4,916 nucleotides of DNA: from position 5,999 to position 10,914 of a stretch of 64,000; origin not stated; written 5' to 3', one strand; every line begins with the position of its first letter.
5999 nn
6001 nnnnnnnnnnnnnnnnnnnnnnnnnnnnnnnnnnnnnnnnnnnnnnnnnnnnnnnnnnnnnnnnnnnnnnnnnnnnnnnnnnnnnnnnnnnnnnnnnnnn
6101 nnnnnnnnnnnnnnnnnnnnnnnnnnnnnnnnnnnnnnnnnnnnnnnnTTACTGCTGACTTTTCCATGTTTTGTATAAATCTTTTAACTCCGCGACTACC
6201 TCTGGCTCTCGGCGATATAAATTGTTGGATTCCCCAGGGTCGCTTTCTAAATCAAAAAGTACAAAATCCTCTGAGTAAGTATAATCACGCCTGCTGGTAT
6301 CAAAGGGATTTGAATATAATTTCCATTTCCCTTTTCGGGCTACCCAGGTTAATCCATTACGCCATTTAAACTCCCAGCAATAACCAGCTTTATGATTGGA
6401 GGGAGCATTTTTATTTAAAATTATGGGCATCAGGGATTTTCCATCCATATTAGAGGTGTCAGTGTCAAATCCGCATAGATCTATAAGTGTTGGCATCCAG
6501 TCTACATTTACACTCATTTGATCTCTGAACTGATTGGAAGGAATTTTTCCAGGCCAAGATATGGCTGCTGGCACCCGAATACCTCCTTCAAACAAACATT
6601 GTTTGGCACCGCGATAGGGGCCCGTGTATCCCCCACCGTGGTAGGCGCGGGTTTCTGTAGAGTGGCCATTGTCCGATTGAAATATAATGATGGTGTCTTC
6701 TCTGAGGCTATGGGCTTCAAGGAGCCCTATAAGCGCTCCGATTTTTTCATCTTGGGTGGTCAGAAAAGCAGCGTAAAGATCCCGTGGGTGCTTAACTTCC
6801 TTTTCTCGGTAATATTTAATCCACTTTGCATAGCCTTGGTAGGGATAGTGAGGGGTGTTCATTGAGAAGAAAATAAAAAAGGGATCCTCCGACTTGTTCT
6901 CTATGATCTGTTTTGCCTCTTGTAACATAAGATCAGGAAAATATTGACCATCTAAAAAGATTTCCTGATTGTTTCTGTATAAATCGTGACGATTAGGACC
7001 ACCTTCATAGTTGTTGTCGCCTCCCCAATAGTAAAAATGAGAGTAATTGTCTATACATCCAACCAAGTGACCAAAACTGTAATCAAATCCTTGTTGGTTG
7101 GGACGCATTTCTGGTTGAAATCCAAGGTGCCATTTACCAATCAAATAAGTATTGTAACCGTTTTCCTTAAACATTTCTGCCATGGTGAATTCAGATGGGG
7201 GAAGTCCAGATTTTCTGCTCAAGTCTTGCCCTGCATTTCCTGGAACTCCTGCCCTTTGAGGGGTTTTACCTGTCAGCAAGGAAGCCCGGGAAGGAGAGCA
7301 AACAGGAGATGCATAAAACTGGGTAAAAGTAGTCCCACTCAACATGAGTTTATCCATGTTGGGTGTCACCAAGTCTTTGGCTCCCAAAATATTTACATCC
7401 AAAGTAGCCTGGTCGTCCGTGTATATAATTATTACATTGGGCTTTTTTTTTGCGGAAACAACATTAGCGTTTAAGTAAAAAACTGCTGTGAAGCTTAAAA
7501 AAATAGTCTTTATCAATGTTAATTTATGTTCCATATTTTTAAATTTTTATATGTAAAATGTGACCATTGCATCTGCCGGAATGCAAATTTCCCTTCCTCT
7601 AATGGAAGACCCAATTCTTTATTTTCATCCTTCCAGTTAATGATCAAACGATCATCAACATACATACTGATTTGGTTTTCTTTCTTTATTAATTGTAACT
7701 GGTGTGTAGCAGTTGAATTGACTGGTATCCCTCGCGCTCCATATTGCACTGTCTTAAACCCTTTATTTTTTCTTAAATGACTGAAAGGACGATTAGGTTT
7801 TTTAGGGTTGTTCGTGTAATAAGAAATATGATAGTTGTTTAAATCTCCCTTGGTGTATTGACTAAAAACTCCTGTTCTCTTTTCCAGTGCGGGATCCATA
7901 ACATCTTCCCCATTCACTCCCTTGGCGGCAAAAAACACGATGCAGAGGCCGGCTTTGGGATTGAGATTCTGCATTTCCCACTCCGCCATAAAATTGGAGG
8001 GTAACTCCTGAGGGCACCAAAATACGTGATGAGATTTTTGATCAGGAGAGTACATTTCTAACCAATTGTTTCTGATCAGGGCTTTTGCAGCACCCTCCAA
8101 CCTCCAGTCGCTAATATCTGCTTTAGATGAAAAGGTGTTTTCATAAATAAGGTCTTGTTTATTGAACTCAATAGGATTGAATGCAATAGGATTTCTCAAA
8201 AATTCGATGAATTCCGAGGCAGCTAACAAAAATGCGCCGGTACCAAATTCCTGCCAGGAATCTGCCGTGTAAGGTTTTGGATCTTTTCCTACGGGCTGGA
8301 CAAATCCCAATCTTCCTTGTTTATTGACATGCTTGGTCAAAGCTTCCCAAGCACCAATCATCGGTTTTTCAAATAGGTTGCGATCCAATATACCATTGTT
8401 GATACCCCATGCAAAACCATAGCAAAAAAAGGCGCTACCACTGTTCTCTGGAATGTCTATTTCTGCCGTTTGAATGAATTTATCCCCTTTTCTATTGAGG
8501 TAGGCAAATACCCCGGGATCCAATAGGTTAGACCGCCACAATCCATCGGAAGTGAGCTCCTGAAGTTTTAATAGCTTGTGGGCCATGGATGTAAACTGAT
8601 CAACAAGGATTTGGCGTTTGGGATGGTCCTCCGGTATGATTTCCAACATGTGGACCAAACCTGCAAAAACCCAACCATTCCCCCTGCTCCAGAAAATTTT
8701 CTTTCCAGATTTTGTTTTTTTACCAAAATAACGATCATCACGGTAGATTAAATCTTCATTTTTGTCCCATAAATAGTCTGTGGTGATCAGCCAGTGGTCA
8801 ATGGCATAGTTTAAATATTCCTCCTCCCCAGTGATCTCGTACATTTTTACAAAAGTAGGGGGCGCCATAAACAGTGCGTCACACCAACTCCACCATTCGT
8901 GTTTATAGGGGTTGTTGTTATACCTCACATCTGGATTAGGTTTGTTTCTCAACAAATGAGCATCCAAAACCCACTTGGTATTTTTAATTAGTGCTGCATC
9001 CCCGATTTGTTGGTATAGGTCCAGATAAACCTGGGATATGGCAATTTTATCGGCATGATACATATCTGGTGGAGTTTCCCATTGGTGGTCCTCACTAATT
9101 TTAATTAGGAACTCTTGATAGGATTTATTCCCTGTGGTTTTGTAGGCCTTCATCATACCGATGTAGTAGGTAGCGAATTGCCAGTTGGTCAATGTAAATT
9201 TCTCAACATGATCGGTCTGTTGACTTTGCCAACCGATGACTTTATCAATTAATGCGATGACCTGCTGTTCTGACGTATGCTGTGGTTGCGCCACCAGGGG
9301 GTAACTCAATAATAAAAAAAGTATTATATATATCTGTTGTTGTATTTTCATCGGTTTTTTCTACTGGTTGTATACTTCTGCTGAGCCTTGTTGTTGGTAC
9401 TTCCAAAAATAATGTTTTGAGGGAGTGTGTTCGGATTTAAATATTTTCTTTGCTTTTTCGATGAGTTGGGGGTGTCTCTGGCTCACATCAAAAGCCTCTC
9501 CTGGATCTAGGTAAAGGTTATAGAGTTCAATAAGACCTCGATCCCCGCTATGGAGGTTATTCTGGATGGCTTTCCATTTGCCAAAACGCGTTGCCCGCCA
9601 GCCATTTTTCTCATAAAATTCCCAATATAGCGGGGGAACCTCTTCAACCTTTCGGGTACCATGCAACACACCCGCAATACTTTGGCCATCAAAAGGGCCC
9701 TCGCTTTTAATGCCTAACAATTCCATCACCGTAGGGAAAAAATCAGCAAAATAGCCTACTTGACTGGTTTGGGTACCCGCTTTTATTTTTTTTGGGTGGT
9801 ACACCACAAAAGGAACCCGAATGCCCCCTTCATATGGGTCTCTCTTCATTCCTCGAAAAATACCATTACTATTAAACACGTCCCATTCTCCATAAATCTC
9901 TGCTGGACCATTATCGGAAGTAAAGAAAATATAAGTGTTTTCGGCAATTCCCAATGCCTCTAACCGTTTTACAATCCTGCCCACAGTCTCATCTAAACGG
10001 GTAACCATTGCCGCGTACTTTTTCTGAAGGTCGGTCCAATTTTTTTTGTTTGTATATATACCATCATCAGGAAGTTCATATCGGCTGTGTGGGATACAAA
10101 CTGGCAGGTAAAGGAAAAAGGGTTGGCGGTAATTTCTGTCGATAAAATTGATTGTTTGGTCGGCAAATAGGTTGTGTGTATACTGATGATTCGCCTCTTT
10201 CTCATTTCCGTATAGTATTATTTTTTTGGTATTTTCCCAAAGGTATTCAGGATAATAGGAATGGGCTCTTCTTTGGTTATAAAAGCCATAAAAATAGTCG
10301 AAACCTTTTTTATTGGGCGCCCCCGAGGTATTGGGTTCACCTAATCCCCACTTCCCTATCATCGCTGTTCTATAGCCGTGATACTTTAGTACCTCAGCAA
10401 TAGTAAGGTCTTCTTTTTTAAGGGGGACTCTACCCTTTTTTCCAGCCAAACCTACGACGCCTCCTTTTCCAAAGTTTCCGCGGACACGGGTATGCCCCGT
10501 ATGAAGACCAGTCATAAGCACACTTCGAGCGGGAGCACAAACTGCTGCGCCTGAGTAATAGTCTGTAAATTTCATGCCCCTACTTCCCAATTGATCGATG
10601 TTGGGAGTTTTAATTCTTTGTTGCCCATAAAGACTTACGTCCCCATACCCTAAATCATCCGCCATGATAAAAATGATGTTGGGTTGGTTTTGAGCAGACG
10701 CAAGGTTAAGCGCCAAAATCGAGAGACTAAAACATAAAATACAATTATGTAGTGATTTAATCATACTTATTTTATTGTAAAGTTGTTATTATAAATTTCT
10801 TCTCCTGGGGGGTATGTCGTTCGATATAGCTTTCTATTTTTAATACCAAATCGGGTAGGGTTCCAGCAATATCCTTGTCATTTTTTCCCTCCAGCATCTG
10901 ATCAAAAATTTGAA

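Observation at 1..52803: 53-kb sulfatase-dense PUL whose enzyme mix fits no single known substrate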

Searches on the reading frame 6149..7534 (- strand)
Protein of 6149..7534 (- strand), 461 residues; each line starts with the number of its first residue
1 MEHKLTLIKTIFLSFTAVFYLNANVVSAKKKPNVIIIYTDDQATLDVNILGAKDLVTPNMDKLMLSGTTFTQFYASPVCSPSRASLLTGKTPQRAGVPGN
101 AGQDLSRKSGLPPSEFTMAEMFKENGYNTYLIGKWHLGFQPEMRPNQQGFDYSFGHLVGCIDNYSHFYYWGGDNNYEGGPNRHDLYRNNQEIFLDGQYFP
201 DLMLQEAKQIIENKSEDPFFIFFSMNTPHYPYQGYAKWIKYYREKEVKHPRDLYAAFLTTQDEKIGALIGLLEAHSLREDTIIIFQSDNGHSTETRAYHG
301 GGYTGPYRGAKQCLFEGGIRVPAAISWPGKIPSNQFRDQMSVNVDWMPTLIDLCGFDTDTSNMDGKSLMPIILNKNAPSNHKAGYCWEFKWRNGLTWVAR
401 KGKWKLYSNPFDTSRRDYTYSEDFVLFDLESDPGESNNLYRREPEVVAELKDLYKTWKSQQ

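Call 3: search_protein_families(library=pfam, proteins=[window:6149-7534:-], max_evalue=0.00001)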
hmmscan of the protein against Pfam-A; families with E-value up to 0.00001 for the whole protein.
window:6149-7534:- (461 aa): 3 families
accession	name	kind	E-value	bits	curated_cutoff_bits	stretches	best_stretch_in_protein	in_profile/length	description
PF00884.28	Sulfatase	-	4.4e-57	194.1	25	1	32-355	1-300/301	Sulfatase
PF16347.10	SGSH_C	-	2.5e-16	60.6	29.3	1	311-451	8-145/154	N-sulphoglucosamine sulphohydrolase, C-terminal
PF01663.27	Phosphodiest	-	2e-06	28.1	23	0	56-101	19-66/342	Type I phosphodiesterase / nucleotide pyrophosphatase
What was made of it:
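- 6149..7534 (-): S1 sulfatase (CSPSR), S1_19-like. Pfam 4.4e-57 (call 3).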

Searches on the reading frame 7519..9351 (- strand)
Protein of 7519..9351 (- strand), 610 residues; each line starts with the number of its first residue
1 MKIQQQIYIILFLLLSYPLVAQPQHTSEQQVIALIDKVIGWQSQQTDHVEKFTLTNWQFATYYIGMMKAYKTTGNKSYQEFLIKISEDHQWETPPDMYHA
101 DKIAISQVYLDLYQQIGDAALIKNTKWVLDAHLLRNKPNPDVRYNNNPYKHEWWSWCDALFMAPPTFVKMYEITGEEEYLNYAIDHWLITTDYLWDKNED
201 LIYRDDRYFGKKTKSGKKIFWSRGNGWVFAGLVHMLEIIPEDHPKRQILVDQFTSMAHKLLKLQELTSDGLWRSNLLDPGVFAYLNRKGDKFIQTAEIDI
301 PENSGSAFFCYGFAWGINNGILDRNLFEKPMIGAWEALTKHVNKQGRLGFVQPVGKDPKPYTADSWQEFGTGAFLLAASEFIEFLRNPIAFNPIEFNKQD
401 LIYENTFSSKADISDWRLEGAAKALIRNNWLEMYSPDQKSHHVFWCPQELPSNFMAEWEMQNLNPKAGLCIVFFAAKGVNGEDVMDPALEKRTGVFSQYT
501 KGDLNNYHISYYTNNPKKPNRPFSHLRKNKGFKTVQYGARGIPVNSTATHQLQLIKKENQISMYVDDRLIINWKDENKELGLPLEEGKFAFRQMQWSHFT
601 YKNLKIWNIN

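Call 3: search_protein_families(library=pfam, proteins=[window:7519-9351:-], max_evalue=0.00001)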
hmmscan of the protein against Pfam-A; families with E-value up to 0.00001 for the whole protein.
window:7519-9351:- (610 aa): 2 families
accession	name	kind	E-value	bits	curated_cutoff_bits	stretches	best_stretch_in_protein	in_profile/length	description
PF07470.19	Glyco_hydro_88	-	7.7e-72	242.6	26.6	1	35-384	2-351/352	Glycosyl Hydrolase Family 88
PF09224.18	DUF1961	-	7.6e-53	179.4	25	1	401-606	2-214/214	Domain of unknown function (DUF1961)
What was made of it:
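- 7519..9351 (-): GH105 unsaturated uronyl hydrolase fused to a DUF1961 (YesU-like) domain. Pfam GH88/105 domain 7.7e-72 and DUF1961 7.6e-53 (call 3).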

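Call 13: search_solved_structures(query=window:7519-9351:-, max_evalue=0.001)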
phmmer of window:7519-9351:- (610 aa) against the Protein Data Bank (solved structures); distinct sequences matched with E-value up to 0.001: 11.
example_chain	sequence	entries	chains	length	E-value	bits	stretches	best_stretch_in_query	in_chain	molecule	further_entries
4ce7_A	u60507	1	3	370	8.9e-58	199.6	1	35-383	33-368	UNSATURATED 3S-RHAMNOGLYCURONYL HYDROLASE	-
4q88_A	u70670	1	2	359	2.3e-45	158.5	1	30-385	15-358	Uncharacterized protein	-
5noa_A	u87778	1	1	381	7.1e-45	157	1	26-388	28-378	Family 88 glycosyl hydrolase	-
1oq1_A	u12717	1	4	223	2.8e-40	141.7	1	401-604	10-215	Protein yesU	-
1nc5_A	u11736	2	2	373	1.2e-14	57.1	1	57-349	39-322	hypothetical protein yTER | Putative glycosyl hydrolase yteR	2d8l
2gh4_A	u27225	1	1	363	5.1e-14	55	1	57-349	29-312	Putative glycosyl hydrolase yteR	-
4wu0_A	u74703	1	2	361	2.7e-13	52.6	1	53-309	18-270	Similar to yteR (Bacilus subtilis)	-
3k11_A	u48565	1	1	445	1.2e-11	47.2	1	146-385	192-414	Putative glycosyl hydrolase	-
3qwt_A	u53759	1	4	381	4.7e-07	32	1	154-282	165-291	Putative GH105 family protein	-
3pmm_A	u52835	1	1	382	1.6e-05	27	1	153-282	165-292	Putative cytoplasmic protein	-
4xuv_A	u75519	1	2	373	4.8e-05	25.4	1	155-278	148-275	Glycoside hydrolase family 105 protein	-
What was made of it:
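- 7519..9351 (-): Best structure is 4CE7, unsaturated 3S-rhamnoglycuronyl hydrolase, 8.9e-58; C-terminal part matches 1OQ1 YesU, 2.8e-40 (call 13).
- On Ulvan utilisation locus: Calls 3 and 13; the nearest structure is the ulvan-specific enzyme 4CE7.
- GH105: nearest structure is the ulvan-specific 3S-rhamnoglycuronyl hydrolase (call 13). The nearest GH105 structure is the rhamnose-3-sulfate-specific one (call 13). The hydrolase groups with GH105 structures (call 13).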

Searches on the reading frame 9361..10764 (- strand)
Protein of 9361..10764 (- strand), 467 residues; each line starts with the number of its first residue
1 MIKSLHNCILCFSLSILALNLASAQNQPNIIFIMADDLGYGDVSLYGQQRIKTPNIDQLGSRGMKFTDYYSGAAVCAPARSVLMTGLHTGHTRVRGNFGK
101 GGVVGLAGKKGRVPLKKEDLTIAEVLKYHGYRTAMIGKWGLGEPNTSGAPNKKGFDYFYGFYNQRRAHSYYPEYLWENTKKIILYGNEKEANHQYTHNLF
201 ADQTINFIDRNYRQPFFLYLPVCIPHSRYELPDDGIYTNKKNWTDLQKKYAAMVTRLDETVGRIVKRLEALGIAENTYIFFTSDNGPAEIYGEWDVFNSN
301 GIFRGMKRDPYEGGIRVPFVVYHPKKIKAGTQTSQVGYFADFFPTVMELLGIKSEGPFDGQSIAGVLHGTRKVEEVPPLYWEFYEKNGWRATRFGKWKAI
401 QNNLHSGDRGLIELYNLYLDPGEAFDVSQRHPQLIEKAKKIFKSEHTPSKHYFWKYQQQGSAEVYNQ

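Call 3: search_protein_families(library=pfam, proteins=[window:9361-10764:-], max_evalue=0.00001)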
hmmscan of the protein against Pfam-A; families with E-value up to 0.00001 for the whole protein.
window:9361-10764:- (467 aa): 3 families
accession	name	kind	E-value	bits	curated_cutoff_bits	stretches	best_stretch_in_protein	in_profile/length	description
PF00884.28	Sulfatase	-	5.6e-60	203.6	25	1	28-352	1-301/301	Sulfatase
PF16347.10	SGSH_C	-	7.5e-11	42.8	29.3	1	307-429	8-133/154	N-sulphoglucosamine sulphohydrolase, C-terminal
PF01663.27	Phosphodiest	-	2e-07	31.4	23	1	52-325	19-256/342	Type I phosphodiesterase / nucleotide pyrophosphatase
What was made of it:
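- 9361..10764 (-): S1 sulfatase (CAPAR), S1_20-like. Pfam 5.6e-60 (call 3).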
